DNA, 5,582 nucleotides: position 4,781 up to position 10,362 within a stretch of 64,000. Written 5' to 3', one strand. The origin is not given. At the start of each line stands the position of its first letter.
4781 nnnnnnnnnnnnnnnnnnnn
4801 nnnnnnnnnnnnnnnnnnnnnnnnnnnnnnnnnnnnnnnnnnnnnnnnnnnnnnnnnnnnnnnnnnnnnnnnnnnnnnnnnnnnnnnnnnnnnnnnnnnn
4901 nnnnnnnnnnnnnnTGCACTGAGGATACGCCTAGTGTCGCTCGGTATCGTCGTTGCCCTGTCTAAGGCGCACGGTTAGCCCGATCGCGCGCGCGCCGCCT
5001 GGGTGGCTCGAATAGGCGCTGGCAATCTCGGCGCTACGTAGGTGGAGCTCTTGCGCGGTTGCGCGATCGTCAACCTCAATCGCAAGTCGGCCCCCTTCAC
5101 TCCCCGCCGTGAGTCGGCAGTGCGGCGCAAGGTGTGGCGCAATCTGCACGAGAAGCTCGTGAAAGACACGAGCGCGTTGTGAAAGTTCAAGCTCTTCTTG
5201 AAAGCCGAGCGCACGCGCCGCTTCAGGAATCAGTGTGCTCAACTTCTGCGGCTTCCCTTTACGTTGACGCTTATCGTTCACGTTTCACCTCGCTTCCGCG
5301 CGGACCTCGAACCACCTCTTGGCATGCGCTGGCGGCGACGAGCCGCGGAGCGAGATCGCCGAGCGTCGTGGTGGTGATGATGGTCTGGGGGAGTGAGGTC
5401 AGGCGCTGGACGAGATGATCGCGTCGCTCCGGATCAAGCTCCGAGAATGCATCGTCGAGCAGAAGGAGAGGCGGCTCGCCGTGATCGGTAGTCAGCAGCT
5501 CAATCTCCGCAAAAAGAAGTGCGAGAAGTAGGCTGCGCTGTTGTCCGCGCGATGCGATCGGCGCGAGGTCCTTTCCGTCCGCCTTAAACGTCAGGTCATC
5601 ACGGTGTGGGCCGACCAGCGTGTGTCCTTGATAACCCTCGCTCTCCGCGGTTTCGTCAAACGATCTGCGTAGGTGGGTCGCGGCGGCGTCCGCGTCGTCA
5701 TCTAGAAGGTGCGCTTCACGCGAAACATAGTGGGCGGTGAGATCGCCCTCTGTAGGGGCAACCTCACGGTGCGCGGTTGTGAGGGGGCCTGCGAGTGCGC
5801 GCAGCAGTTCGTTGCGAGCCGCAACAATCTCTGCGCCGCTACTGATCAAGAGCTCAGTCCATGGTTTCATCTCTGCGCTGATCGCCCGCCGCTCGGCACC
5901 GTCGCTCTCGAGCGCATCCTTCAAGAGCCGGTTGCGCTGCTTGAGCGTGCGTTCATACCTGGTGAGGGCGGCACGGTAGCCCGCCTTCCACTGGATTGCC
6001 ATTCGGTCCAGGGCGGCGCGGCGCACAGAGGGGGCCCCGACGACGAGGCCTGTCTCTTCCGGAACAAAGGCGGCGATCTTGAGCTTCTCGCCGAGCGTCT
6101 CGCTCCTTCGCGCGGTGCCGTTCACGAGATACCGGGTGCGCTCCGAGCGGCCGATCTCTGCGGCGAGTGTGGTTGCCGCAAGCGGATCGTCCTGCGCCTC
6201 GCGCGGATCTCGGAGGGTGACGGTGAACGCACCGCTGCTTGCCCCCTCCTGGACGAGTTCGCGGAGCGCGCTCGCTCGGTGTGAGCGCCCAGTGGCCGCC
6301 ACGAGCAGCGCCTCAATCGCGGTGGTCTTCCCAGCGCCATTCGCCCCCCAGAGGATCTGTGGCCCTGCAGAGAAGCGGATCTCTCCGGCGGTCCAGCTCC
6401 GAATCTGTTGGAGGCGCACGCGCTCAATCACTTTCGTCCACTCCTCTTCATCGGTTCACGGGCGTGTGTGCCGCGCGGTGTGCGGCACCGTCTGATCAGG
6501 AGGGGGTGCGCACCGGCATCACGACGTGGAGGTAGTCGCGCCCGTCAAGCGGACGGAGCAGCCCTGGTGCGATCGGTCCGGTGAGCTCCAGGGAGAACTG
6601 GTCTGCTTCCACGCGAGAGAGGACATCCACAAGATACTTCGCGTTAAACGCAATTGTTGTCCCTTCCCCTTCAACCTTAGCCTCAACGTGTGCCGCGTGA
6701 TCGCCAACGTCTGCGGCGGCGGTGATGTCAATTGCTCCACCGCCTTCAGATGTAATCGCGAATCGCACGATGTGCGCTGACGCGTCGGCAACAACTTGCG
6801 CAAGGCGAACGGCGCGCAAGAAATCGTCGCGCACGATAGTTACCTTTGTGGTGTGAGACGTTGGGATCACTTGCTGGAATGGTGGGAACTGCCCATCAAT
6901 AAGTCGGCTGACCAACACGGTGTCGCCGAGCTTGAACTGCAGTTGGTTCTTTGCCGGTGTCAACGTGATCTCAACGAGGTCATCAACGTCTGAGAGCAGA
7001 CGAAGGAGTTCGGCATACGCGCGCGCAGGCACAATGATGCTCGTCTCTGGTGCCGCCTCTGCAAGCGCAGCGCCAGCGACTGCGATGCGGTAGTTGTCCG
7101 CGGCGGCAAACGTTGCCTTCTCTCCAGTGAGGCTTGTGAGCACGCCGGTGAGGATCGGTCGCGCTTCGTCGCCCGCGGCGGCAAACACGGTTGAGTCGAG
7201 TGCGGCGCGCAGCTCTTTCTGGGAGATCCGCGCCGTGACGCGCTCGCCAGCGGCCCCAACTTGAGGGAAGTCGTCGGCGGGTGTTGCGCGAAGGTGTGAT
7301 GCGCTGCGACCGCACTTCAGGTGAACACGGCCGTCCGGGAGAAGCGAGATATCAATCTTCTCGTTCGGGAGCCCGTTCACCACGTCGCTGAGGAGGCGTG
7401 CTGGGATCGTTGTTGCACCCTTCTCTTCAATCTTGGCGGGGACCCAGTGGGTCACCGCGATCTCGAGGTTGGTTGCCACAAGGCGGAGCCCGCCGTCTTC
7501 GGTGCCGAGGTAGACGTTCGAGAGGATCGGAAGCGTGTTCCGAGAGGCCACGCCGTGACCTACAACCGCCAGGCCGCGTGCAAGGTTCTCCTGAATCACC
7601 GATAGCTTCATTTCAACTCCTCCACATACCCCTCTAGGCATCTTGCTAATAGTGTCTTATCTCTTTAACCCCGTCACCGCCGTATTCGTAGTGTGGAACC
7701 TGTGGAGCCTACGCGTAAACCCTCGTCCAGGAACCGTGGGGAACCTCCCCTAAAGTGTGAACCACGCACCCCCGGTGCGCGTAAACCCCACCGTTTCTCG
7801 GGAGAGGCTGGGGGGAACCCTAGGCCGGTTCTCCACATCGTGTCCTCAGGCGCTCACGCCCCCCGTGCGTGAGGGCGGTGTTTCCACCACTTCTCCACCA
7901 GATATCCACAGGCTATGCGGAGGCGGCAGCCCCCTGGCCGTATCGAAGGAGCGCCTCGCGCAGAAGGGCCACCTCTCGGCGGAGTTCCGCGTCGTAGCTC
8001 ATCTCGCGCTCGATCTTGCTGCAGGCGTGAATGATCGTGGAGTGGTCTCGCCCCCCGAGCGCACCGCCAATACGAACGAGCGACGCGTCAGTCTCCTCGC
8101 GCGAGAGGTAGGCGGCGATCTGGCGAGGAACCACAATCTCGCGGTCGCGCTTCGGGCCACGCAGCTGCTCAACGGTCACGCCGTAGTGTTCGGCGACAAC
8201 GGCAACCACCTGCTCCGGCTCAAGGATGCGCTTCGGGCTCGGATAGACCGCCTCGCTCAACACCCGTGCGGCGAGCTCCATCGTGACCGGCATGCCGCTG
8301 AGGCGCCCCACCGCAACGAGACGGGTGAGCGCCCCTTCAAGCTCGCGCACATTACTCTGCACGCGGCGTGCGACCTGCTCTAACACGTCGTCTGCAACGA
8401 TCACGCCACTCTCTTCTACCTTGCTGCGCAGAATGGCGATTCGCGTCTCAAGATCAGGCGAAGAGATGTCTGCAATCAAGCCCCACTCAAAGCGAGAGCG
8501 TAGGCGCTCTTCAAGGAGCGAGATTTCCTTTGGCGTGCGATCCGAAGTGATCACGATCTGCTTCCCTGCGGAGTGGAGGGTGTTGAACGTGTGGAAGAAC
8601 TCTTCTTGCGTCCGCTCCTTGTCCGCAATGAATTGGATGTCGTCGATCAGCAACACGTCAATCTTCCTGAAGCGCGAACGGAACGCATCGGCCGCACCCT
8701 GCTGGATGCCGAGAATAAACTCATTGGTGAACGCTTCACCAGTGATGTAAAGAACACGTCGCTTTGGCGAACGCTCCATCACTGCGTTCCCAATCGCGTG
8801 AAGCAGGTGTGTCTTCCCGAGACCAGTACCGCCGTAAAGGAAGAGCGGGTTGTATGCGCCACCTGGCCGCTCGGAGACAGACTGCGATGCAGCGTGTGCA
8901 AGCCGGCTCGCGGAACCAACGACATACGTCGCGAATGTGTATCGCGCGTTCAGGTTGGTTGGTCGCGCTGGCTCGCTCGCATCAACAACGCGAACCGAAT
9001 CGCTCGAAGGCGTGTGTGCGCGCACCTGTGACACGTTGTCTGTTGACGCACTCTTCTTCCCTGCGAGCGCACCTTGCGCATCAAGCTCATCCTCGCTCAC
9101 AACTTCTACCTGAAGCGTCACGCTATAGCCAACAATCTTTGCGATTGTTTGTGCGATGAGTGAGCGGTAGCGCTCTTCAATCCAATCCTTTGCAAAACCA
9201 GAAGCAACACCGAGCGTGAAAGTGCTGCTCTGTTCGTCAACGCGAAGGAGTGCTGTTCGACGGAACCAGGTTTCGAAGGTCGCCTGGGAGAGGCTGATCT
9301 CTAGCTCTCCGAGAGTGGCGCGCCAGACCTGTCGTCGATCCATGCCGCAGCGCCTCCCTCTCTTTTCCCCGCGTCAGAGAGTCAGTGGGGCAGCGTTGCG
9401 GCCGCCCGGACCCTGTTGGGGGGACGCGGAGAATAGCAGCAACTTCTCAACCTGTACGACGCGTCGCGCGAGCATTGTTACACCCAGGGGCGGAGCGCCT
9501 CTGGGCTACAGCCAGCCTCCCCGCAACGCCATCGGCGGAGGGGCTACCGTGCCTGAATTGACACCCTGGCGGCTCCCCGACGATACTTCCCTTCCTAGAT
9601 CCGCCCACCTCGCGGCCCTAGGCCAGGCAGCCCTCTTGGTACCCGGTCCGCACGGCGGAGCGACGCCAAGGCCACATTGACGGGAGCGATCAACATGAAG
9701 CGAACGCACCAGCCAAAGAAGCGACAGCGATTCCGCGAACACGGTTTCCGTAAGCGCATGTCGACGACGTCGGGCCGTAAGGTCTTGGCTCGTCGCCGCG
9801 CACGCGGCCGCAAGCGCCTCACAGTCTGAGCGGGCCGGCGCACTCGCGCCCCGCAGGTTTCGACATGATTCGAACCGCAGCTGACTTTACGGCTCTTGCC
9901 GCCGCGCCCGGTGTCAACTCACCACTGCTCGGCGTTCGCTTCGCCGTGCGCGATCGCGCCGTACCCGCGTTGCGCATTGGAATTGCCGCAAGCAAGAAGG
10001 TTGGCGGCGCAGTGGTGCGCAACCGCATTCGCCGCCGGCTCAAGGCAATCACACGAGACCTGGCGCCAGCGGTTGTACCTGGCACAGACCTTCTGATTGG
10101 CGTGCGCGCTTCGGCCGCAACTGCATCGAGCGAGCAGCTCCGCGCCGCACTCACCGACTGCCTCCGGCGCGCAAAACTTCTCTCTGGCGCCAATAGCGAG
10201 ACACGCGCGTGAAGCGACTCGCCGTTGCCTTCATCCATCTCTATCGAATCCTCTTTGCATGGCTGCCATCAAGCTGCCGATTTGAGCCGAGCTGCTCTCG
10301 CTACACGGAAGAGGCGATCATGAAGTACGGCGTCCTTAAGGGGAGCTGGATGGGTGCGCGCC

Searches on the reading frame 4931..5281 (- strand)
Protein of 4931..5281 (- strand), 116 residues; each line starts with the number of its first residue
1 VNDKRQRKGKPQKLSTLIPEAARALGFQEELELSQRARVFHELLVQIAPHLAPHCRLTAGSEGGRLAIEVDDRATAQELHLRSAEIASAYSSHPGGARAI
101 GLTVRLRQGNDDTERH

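Call 3: search_protein_families(library=pfam, proteins=[window:4931-5281:-], max_evalue=1)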
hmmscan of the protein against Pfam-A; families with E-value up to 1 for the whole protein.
window:4931-5281:- (116 aa): 2 families
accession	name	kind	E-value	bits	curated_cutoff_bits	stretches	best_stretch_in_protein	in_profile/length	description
PF05258.17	DciA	-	3.9e-06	27.4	24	1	14-91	2-76/89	Dna[CI] antecedent, DciA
PF13625.11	Helicase_C_3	-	0.024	15.1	34.2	1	33-80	65-111/125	Helicase conserved C-terminal domain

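Call 4: search_protein_families(library=ncbifam, proteins=[window:4931-5281:-], max_evalue=1)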
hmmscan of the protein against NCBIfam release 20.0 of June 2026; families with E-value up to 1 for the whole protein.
window:4931-5281:- (116 aa): 0 families

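Call 91: search_protein_families(library=padloc, proteins=[window:4931-5281:-], max_evalue=0.01)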
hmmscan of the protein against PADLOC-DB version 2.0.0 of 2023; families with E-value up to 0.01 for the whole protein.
window:4931-5281:- (116 aa): 0 families

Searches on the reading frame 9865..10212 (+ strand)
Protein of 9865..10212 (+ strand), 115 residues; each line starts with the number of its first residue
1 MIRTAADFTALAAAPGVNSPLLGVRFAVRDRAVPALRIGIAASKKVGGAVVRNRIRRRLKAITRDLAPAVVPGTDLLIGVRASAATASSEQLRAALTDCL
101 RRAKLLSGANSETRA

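Call 12: search_protein_families(library=pfam, proteins=[window:9865-10212:+], max_evalue=0.00001)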
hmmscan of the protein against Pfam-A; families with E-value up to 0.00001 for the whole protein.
window:9865-10212:+ (115 aa): 1 family
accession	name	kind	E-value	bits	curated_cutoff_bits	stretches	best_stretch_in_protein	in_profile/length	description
PF00825.24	Ribonuclease_P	-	1.5e-18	67.2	22.3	1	4-103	9-108/109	Ribonuclease P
